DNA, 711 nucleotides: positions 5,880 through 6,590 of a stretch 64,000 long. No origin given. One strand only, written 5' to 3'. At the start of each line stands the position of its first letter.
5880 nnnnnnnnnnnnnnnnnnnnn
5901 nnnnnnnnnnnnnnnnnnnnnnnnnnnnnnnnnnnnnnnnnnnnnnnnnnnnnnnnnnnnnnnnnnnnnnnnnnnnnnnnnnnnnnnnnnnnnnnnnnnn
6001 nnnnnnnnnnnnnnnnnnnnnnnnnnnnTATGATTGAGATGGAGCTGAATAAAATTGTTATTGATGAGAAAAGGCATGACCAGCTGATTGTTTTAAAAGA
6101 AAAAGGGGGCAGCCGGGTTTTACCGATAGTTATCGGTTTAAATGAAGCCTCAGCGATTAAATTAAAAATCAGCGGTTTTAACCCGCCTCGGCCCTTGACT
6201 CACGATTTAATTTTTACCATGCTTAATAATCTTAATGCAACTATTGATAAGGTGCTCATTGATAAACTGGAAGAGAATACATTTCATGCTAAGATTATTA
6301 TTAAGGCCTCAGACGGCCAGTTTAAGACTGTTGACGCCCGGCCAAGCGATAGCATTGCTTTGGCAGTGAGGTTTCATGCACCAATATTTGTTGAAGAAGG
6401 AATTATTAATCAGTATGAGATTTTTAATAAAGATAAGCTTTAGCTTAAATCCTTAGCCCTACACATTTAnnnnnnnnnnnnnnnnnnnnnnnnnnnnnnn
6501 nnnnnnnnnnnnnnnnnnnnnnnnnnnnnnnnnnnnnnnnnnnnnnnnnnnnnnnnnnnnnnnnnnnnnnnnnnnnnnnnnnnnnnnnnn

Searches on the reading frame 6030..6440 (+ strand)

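Call 31: search_protein_families(library=pfam, proteins=[window:6030-6440:+], max_evalue=0.001)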
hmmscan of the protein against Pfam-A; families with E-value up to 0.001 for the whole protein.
window:6030-6440:+ (137 aa): 1 family
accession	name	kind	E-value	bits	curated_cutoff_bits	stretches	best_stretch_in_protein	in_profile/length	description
PF02577.19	BFN_dom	-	4.4e-38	130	27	1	20-131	1-109/112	Bifunctional nuclease domain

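Call 42: search_protein_families(library=ncbifam, proteins=[window:6030-6440:+], max_evalue=0.00001)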
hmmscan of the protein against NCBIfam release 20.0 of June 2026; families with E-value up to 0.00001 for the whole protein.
window:6030-6440:+ (137 aa): 0 families

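Call 65: search_protein_families(library=padloc, proteins=[window:6030-6440:+], max_evalue=0.001)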
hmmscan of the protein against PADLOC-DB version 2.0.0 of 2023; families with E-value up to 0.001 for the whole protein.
window:6030-6440:+ (137 aa): 0 families
